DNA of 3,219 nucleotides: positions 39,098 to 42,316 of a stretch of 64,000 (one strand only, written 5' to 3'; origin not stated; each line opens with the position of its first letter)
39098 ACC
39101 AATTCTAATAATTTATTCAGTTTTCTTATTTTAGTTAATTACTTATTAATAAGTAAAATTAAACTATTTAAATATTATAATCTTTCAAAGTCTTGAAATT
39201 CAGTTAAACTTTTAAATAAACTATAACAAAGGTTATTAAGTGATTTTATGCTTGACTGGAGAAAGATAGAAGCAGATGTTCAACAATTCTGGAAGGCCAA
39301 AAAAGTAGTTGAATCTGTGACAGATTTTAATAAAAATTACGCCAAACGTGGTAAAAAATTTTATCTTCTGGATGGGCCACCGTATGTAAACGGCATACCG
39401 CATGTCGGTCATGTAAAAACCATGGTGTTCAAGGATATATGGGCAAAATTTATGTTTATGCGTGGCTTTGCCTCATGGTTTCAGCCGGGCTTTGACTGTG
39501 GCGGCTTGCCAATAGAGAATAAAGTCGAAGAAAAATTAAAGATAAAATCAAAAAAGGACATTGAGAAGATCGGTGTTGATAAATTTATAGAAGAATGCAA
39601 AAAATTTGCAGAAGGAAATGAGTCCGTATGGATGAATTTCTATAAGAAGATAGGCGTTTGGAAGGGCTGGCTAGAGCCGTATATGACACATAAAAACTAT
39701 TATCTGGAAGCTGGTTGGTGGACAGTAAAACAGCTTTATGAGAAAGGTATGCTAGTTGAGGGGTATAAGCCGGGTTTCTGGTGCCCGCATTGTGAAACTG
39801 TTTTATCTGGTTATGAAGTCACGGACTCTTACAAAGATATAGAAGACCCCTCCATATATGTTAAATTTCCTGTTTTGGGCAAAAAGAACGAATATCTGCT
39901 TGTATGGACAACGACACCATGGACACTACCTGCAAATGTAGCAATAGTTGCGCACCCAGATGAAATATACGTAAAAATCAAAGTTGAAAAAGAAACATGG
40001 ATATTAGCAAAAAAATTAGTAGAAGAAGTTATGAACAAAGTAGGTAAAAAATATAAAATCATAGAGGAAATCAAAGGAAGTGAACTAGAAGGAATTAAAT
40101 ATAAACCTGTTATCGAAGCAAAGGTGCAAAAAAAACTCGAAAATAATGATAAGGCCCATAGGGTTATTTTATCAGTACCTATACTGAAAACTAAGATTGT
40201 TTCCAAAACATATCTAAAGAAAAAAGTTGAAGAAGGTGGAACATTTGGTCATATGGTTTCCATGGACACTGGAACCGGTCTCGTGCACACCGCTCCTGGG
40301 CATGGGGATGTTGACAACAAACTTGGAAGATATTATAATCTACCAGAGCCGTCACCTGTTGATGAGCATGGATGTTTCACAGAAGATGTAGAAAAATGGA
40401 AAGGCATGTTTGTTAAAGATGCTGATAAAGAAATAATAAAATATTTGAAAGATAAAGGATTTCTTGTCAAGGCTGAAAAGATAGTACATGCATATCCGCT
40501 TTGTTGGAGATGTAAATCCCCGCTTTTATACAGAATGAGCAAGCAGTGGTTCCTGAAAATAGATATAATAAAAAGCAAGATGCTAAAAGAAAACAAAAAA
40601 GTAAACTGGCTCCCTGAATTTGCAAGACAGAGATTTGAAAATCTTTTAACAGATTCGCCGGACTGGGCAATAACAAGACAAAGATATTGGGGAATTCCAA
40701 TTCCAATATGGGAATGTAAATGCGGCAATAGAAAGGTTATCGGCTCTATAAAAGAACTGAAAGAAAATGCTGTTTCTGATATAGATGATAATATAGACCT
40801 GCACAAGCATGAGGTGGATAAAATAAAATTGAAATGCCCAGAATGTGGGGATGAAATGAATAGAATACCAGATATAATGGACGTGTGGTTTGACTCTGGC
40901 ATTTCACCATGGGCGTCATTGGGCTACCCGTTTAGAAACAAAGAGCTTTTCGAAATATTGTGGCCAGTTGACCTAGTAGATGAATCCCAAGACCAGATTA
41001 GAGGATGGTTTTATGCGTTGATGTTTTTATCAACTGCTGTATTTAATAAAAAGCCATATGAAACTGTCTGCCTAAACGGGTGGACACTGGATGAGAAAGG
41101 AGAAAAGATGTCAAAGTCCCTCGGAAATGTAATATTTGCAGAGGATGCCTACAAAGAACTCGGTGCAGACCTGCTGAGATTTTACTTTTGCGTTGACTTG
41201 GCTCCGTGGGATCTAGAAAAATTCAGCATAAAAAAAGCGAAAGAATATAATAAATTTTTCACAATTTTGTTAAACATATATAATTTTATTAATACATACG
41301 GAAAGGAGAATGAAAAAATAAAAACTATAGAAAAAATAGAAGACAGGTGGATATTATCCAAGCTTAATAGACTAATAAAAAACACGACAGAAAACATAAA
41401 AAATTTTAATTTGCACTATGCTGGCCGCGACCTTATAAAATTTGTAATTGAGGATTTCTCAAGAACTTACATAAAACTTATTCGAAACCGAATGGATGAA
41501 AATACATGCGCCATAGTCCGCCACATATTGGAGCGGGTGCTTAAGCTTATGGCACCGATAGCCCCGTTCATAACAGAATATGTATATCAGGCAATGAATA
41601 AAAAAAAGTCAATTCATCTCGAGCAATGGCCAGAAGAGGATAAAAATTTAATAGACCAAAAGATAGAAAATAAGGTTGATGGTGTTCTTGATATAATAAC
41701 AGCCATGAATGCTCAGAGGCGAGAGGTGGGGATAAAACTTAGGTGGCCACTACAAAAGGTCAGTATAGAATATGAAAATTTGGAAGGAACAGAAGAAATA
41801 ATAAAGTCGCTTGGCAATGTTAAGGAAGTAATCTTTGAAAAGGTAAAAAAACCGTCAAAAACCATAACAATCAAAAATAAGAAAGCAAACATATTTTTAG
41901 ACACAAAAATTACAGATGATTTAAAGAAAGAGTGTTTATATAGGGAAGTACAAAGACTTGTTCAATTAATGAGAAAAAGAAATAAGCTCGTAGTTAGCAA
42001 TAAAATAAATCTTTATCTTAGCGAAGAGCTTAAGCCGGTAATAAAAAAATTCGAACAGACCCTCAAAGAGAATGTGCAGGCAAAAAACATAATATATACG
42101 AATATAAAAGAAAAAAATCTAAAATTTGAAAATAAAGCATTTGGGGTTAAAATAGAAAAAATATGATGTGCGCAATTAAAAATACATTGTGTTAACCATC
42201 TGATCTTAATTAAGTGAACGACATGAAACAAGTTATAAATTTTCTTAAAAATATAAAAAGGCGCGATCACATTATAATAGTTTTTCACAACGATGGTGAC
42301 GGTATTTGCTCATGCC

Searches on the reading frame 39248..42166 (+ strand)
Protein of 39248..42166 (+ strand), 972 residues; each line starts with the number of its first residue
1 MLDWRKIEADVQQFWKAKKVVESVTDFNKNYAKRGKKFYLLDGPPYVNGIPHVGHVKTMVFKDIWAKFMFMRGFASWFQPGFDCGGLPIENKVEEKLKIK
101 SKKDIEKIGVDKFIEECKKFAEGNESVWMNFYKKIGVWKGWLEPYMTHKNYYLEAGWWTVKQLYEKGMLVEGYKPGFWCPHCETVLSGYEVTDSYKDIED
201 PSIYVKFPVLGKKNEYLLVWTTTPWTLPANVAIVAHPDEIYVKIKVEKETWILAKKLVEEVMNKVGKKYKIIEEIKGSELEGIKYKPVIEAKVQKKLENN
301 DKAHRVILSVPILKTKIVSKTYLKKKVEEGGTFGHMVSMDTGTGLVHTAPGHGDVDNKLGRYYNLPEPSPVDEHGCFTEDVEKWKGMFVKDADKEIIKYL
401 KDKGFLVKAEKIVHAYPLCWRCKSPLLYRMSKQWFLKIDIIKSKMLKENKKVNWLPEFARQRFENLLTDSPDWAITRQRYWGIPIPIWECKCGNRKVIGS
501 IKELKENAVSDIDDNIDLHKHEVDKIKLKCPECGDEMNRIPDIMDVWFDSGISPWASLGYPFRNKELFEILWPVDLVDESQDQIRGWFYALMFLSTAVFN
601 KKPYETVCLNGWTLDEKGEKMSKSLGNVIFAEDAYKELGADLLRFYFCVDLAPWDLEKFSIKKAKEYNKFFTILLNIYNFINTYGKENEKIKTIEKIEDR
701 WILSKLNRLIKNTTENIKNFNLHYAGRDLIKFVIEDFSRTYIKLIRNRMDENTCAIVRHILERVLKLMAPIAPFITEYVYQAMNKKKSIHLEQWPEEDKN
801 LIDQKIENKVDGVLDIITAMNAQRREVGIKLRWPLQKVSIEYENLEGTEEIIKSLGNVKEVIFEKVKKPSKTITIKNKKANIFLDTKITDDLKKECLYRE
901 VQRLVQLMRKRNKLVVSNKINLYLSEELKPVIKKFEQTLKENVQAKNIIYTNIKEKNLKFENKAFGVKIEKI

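Call 15: find_encoding_contigs(protein=window:39248-42166:+, flank=10000, max_places=6)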
Protein window:39248-42166:+ (972 aa): 1 contig read that carries it; 1 place shown.
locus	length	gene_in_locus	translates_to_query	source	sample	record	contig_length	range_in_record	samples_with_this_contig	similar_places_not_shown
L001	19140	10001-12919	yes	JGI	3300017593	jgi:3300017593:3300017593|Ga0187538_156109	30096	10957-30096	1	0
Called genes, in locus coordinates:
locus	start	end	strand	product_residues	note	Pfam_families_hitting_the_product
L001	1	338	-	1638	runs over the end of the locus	PF10633:NPCBM_assoc (weak)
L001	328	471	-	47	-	-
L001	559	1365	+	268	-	PF00142:Fer4_NifH (faint), PF01656:CbiA, PF06564:CBP_BcsQ (weak), PF09140:MipZ (faint), PF10609:ParA, PF13500:AAA_26 (faint), PF13614:AAA_31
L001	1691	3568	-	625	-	PF01850:PIN, PF13638:PIN_4 (weak), PF00437:T2SSE, PF07650:KH_2 (faint), PF26594:KH_NusA_2nd (weak), PF00013:KH_1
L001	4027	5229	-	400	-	PF01409:tRNA-synt_2d (weak), PF13393:tRNA-synt_His, PF00587:tRNA-synt_2b (faint), PF03129:HGTP_anticodon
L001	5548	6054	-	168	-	PF26602:HVO_2718_N, PF01381:HTH_3 (weak)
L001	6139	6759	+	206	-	PF23023:Anti-Pycsar_Apyc1, PF00753:Lactamase_B, PF12706:Lactamase_B_2 (weak)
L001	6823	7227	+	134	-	-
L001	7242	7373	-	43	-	-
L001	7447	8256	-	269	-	PF04055:Radical_SAM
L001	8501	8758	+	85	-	PF01230:HIT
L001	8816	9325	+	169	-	-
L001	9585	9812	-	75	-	-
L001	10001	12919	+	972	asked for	PF00133:tRNA-synt_1, PF01406:tRNA-synt_1e (faint), PF09334:tRNA-synt_1g, PF08264:Anticodon_1, PF19302:DUF5915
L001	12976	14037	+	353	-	PF01368:DHH, PF02272:DHHA1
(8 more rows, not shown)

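Call 16: search_protein_families(library=pfam, proteins=[window:39248-42166:+])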
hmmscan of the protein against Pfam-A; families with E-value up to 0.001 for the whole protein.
window:39248-42166:+ (972 aa): 5 families
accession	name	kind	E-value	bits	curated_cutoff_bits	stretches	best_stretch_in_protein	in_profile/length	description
PF00133.28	tRNA-synt_1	-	1.6e-115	386.7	22.7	1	11-648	2-403/414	tRNA synthetases class I (I, L, M and V)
PF08264.19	Anticodon_1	-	9.8e-37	126.5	25.1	1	699-837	1-146/148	Anticodon-binding domain of tRNA ligase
PF09334.17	tRNA-synt_1g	-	2.6e-25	89.5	20.1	3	45-187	8-131/391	tRNA synthetases class I (M)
PF19302.4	DUF5915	-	5.1e-14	52.7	27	1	873-971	93-194/195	Domain of unknown function (DUF5915)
PF01406.26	tRNA-synt_1e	-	1.2e-06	28.5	27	1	595-648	229-281/301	tRNA synthetases class I (C) catalytic domain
